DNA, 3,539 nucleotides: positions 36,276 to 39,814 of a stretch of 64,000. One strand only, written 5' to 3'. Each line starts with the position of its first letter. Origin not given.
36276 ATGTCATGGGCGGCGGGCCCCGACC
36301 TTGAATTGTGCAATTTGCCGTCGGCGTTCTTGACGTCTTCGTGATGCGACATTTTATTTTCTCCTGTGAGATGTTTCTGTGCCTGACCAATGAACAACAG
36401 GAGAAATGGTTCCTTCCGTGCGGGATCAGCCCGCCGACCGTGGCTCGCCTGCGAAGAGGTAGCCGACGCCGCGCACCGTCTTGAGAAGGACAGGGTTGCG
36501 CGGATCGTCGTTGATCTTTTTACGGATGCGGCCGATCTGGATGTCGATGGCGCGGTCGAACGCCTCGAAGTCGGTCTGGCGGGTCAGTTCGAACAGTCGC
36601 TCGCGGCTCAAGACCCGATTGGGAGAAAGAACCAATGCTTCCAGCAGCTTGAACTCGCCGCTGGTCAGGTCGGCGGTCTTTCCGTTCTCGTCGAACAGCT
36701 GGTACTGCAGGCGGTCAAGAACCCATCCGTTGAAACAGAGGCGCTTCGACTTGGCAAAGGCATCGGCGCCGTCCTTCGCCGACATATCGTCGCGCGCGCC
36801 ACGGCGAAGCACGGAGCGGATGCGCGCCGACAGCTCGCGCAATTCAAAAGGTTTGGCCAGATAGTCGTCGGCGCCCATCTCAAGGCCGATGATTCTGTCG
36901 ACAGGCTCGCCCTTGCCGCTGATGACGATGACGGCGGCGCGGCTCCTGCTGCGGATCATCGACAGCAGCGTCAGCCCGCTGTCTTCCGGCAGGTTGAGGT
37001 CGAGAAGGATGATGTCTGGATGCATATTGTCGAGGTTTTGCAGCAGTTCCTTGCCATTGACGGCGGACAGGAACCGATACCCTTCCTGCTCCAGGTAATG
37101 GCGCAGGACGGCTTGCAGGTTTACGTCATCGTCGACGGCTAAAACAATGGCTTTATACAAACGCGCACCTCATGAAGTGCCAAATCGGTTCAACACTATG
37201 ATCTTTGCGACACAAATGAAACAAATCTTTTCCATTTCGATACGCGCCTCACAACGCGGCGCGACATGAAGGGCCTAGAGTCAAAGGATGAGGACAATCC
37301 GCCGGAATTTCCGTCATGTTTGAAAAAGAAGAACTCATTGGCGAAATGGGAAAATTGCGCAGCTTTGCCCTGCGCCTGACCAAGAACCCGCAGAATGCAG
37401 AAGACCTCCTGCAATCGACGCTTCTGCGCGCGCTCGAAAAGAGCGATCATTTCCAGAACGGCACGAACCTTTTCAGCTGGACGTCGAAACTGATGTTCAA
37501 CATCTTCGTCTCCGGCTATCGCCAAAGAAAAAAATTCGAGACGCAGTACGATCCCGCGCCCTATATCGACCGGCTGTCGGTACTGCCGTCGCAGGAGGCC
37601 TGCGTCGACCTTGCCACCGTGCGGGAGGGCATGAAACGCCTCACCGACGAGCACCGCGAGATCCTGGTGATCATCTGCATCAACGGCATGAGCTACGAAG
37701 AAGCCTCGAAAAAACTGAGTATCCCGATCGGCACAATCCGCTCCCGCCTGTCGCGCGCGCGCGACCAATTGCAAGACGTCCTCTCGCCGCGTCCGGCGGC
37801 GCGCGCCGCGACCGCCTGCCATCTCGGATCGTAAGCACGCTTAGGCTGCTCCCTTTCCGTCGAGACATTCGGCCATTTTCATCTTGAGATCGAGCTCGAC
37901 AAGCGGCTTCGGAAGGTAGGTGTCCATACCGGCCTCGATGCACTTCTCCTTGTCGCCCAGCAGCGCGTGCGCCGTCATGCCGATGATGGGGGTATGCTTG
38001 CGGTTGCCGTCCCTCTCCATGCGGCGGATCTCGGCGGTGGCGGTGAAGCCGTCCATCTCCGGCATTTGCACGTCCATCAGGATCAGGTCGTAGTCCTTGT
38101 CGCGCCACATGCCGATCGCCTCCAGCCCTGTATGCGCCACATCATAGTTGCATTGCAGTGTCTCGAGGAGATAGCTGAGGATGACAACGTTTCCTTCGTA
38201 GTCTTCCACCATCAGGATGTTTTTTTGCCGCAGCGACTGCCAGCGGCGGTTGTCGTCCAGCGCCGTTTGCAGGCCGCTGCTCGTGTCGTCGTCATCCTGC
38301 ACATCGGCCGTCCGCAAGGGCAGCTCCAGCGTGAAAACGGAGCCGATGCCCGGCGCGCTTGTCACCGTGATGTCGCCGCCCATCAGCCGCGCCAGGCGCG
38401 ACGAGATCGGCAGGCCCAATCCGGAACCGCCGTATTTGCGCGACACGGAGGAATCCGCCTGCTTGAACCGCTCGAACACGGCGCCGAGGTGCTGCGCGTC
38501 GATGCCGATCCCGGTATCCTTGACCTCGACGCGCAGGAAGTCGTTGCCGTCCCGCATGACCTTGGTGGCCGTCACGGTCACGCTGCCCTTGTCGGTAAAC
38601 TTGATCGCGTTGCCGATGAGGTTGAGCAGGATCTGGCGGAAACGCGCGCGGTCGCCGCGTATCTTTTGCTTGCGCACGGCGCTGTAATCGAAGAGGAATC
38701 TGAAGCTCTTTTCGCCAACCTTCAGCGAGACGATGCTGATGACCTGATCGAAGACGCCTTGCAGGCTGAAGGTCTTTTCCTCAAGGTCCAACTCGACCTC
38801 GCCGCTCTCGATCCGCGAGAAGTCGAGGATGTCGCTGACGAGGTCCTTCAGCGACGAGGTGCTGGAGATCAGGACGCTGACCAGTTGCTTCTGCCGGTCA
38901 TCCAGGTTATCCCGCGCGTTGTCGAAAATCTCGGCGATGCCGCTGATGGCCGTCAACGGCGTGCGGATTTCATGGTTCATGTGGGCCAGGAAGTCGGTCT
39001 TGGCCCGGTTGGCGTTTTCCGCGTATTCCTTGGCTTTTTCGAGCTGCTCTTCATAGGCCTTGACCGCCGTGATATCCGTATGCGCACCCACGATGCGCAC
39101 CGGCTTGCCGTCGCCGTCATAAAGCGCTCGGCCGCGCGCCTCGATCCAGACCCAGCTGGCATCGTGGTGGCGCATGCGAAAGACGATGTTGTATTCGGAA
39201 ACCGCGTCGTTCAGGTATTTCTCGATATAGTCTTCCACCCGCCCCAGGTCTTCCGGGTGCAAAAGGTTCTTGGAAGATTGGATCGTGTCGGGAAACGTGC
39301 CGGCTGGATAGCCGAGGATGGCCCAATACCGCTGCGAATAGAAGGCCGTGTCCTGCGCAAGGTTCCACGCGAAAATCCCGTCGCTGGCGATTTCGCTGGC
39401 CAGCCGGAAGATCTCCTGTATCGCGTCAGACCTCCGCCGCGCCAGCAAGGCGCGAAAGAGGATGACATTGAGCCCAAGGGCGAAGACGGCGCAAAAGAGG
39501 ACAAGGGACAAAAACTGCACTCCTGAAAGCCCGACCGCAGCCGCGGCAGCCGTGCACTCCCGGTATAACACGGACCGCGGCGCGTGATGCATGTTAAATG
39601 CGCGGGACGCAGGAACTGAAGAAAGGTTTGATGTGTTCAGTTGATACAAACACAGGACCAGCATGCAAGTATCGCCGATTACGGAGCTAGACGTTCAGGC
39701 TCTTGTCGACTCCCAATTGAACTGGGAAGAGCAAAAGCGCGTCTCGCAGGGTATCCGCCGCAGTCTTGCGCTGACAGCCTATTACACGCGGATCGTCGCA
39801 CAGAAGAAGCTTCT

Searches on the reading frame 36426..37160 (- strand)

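Call 93: search_protein_families(library=pfam, proteins=[window:36426-37160:-], max_evalue=0.001)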
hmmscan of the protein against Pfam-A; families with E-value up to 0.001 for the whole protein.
window:36426-37160:- (244 aa): 2 families
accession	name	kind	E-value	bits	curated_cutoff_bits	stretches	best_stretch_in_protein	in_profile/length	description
PF00072.30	Response_reg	-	2.1e-27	95.9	30.2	1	6-115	1-111/111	Response regulator receiver domain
PF00486.34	Trans_reg_C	-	1.7e-23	82.9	26.2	1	160-236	1-77/77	Transcriptional regulatory protein, C terminal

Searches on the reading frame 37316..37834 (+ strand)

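Call 93: search_protein_families(library=pfam, proteins=[window:37316-37834:+], max_evalue=0.001)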
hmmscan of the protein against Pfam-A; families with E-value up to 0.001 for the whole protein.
window:37316-37834:+ (172 aa): 5 families
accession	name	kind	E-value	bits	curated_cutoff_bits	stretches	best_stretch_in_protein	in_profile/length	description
PF08281.18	Sigma70_r4_2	-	4.7e-11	42.6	25.7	1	103-152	5-54/54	Sigma-70, region 4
PF04545.22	Sigma70_r4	-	6.7e-10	38.8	24.1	1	106-153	2-49/50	Sigma-70, region 4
PF04542.20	Sigma70_r2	-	1.5e-08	34.7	24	1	13-72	8-69/71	Sigma-70 region 2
PF07638.17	Sigma70_ECF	-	2.3e-05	24.8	21.1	1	37-155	58-182/185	ECF sigma factor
PF22029.2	PhyR_sigma2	-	0.00085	19.8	27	0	13-52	7-46/55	Sigma2 domain of PhyR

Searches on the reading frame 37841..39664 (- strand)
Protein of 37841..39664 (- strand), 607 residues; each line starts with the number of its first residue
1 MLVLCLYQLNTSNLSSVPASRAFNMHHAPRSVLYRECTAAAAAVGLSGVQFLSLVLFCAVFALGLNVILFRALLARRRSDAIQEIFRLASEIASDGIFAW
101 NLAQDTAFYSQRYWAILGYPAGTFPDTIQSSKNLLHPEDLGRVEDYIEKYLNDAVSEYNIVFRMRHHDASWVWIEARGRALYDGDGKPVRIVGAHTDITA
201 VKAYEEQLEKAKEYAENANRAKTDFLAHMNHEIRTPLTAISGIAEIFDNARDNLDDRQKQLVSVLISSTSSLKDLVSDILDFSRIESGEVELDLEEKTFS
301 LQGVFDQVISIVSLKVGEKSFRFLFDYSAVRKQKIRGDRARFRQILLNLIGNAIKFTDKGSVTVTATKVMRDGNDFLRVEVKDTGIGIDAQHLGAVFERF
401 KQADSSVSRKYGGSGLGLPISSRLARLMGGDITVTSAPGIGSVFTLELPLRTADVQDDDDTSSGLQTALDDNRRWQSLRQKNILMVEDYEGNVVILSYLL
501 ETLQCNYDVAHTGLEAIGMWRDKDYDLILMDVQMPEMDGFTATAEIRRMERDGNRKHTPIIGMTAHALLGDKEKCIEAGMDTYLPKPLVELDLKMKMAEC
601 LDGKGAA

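Call 93: search_protein_families(library=pfam, proteins=[window:37841-39664:-], max_evalue=0.001)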
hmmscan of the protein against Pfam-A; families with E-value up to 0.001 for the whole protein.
window:37841-39664:- (607 aa): 5 families
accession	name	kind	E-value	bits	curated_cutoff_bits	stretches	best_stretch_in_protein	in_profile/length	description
PF02518.31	HATPase_c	-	1.2e-29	103.5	26.4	1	337-451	1-110/111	Histidine kinase-, DNA gyrase B-, and HSP90-like ATPase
PF00072.30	Response_reg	-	2e-23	83.1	30.2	1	483-593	1-106/111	Response regulator receiver domain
PF08447.18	PAS_3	-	2.8e-20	72.8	25.6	1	108-194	3-88/89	PAS fold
PF00512.31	HisKA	-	3.5e-20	72.2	26.9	1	221-288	1-66/66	His Kinase A (phospho-acceptor) domain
PF08448.16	PAS_4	-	0.00099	19.8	23.1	0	95-202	6-109/110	PAS fold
